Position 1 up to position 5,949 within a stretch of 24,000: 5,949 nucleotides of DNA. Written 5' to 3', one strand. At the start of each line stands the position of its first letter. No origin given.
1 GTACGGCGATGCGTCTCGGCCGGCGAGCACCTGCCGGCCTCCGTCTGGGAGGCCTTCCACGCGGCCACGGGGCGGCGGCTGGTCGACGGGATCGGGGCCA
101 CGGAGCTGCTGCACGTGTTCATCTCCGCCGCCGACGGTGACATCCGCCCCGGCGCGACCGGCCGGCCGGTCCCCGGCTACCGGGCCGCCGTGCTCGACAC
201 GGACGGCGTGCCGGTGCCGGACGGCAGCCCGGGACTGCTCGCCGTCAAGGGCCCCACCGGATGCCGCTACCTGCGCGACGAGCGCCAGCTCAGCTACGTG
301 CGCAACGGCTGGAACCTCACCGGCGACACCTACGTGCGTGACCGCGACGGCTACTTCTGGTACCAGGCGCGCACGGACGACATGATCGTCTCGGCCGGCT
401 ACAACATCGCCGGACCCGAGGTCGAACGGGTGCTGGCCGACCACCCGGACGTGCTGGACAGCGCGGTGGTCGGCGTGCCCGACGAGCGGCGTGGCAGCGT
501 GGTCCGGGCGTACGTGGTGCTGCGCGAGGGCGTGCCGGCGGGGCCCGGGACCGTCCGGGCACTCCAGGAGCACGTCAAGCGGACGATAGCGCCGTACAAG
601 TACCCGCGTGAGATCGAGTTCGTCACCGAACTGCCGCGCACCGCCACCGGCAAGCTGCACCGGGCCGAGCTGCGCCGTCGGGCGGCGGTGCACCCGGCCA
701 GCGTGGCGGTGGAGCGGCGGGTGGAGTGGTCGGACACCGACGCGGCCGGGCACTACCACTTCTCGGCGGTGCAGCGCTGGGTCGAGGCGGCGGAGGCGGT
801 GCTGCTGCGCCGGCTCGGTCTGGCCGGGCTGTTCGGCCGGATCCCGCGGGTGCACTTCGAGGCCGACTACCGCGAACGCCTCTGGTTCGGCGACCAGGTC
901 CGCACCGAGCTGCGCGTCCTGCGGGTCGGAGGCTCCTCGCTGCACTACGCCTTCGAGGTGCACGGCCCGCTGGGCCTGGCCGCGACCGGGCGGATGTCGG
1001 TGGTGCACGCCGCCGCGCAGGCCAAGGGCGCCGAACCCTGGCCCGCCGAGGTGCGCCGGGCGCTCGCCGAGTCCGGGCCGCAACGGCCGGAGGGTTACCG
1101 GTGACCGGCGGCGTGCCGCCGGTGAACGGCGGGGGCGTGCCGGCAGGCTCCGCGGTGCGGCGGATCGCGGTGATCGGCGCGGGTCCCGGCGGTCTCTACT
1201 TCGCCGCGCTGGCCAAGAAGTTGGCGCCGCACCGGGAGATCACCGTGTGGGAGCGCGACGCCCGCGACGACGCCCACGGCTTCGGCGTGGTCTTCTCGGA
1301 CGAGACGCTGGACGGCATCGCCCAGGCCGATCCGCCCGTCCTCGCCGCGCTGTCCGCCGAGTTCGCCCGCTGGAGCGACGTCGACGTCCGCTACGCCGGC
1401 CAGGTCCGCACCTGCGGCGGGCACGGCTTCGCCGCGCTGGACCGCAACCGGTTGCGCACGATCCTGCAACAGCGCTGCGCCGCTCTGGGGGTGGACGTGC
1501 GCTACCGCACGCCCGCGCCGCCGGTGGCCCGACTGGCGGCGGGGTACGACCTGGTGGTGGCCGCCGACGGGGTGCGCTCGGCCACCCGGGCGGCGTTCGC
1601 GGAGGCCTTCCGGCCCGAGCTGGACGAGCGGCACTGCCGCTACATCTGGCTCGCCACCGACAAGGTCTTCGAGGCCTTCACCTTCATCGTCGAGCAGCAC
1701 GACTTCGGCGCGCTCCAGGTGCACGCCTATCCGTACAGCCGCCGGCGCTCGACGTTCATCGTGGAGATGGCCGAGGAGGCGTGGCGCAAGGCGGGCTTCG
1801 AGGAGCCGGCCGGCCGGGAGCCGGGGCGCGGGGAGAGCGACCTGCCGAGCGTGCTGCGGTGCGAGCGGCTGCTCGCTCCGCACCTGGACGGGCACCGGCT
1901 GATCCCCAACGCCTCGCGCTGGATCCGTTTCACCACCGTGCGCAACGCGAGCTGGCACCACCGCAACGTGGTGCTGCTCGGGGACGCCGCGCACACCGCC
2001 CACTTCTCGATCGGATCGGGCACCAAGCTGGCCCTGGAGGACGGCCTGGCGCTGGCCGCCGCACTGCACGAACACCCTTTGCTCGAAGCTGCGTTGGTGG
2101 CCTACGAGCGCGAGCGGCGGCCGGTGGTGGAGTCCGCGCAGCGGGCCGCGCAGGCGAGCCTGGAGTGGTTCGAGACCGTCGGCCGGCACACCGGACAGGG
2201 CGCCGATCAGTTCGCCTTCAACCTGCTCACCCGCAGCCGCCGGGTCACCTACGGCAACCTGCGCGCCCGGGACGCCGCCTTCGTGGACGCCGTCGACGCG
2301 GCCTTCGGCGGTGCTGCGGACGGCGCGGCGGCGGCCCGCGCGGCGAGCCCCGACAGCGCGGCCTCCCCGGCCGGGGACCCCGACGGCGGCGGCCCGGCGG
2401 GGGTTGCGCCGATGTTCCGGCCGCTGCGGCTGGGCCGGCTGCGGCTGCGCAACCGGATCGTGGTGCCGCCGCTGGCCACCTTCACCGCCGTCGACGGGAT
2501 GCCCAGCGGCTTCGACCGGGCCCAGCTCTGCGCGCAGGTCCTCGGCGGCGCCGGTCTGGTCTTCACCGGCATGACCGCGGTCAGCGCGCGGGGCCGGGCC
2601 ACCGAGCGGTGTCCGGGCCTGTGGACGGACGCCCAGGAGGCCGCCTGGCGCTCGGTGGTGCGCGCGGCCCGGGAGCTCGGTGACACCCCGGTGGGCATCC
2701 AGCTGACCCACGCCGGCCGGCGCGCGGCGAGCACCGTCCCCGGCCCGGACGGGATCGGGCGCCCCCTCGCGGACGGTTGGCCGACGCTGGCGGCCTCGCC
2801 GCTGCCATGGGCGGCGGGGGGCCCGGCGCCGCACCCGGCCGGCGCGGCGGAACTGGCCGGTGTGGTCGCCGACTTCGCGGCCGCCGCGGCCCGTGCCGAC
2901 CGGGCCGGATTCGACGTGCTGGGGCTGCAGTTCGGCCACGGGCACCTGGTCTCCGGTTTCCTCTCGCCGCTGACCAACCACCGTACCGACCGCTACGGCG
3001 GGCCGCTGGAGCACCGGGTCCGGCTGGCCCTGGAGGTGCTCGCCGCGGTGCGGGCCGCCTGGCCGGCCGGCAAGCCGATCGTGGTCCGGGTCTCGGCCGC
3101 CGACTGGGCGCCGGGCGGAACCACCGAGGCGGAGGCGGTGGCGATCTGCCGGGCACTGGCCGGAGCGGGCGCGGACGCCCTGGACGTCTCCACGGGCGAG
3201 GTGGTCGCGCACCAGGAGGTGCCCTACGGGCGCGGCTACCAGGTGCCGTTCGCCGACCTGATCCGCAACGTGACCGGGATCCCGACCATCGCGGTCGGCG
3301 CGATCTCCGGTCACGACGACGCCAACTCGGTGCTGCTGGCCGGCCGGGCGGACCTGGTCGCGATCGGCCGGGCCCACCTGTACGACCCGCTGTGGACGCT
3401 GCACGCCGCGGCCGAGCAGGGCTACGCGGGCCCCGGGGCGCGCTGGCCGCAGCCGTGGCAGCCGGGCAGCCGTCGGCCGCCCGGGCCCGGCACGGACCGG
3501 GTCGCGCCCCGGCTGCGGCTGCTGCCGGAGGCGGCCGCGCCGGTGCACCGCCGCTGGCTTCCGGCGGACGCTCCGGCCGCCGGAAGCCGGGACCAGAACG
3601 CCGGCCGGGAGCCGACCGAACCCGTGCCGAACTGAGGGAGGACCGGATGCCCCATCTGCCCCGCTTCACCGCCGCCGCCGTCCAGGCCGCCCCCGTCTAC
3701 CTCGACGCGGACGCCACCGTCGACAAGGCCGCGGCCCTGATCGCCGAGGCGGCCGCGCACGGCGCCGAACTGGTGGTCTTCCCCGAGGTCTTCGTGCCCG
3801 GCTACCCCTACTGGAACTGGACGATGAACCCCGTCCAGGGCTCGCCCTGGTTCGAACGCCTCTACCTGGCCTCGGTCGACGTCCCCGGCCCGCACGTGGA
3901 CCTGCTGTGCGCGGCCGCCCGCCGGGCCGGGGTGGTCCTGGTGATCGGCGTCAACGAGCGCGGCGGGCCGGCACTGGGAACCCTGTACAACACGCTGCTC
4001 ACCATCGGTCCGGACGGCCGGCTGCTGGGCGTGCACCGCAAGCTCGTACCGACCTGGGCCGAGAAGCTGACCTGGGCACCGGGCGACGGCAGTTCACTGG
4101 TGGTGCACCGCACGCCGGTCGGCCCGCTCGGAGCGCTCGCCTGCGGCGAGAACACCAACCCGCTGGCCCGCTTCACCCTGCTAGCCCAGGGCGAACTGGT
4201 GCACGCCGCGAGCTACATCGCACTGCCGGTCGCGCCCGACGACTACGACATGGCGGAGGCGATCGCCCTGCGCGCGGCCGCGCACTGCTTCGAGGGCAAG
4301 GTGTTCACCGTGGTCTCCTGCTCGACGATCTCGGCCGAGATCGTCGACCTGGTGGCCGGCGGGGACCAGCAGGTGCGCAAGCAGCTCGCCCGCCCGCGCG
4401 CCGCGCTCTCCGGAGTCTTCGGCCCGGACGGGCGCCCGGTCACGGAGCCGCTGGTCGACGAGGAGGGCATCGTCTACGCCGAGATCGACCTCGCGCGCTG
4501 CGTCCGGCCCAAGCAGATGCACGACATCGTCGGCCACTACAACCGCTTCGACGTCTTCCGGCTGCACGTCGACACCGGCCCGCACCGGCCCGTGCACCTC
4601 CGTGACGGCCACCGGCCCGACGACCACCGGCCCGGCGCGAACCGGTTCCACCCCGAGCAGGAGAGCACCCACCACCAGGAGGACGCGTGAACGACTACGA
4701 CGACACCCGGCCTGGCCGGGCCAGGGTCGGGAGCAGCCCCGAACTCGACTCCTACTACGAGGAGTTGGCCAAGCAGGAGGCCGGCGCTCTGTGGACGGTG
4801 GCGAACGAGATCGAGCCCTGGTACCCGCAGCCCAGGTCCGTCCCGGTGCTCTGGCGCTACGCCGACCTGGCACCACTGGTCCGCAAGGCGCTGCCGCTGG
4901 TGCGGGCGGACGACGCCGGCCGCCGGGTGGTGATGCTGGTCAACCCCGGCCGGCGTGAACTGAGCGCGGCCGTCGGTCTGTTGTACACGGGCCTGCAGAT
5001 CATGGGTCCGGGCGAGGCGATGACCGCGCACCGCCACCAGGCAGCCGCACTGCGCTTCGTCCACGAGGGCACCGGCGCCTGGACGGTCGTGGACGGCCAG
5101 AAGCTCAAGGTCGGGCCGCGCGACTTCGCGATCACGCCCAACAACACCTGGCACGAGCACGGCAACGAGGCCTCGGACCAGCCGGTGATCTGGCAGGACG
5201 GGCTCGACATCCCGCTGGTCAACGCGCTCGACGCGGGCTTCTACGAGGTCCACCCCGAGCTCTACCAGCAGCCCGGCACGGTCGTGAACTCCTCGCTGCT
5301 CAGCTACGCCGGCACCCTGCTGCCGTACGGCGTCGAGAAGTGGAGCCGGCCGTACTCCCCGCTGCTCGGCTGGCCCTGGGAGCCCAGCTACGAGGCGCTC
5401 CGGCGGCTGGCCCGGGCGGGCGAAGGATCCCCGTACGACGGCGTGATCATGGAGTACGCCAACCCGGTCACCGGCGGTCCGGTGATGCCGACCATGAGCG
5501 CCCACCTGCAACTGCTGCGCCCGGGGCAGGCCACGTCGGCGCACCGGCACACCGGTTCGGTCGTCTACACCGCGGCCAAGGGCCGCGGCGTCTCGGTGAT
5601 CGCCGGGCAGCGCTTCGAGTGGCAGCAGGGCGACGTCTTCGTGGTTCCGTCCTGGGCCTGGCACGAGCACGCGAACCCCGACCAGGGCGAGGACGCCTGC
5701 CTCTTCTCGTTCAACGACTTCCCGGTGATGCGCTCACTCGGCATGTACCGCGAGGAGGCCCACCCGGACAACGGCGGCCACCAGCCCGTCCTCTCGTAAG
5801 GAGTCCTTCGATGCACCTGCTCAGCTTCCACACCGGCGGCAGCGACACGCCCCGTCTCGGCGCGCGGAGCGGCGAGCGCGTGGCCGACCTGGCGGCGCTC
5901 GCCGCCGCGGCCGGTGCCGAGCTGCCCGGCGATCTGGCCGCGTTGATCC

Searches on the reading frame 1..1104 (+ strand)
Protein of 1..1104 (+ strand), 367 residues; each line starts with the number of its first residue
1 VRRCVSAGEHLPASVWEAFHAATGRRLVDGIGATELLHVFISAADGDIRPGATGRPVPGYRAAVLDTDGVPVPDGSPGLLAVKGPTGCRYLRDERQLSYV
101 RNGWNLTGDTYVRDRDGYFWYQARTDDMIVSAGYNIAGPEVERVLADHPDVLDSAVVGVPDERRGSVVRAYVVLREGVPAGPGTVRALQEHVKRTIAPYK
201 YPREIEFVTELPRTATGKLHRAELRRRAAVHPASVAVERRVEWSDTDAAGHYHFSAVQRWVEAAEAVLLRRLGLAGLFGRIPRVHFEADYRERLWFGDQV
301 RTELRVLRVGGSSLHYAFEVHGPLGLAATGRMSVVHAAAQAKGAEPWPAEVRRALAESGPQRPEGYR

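Call 78: search_protein_families(library=pfam, proteins=[window:1-1104:+], max_evalue=0.00001)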
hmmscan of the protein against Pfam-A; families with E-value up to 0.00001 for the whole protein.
window:1-1104:+ (367 aa): 3 families
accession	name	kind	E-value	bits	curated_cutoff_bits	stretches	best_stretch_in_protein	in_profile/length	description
PF13193.12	AMP-binding_C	-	9.1e-24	84.6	24.5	1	140-218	1-76/76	AMP-binding enzyme C-terminal domain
PF00501.34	AMP-binding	-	9.6e-17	61.3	29.9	1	1-86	288-378/384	AMP-binding enzyme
PF13279.12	4HBT_2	-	1.3e-11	45.5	25.5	1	241-355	1-122/122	Thioesterase-like superfamily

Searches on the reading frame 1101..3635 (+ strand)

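Call 78: search_protein_families(library=pfam, proteins=[window:1101-3635:+], max_evalue=0.00001)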
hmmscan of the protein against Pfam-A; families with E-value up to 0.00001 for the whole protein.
window:1101-3635:+ (844 aa): 2 families
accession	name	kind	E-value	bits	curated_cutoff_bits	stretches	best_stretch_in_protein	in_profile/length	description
PF00724.26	Oxidored_FMN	-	1.3e-49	169.8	27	1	438-769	2-335/342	NADH:flavin oxidoreductase / NADH oxidase family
PF01494.25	FAD_binding_3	-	1.1e-10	41.7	22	1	150-348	151-347/349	FAD binding domain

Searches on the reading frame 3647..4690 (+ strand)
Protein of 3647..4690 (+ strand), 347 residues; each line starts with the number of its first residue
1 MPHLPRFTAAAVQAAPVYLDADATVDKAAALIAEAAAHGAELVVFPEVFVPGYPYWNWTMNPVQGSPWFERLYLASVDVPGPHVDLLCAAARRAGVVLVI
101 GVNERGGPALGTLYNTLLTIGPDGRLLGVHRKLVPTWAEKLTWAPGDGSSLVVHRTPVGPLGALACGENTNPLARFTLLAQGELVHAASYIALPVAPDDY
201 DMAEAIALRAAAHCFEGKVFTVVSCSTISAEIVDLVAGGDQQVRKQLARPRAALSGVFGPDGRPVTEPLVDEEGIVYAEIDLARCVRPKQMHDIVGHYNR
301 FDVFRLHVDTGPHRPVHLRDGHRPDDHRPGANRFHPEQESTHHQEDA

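Call 78: search_protein_families(library=pfam, proteins=[window:3647-4690:+], max_evalue=0.00001)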
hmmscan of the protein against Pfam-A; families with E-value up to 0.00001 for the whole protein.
window:3647-4690:+ (347 aa): 1 family
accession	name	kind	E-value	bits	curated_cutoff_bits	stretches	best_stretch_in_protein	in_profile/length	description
PF00795.27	CN_hydrolase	-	2.4e-40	139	23.2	1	8-286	1-252/256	Carbon-nitrogen hydrolase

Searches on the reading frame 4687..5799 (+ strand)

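Call 78: search_protein_families(library=pfam, proteins=[window:4687-5799:+], max_evalue=0.00001)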
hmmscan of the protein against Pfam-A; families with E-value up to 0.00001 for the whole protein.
window:4687-5799:+ (370 aa): 3 families
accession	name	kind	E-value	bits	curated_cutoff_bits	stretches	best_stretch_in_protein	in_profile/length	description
PF07883.17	Cupin_2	-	1e-29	102.5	27.2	2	103-169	2-66/70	Cupin domain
PF02311.25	AraC_binding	-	2.5e-09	37.4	21.1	0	279-332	12-65/135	AraC-like ligand binding domain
PF02041.22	Auxin_BP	-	6.1e-07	29.7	21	0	268-309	42-83/167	Auxin binding protein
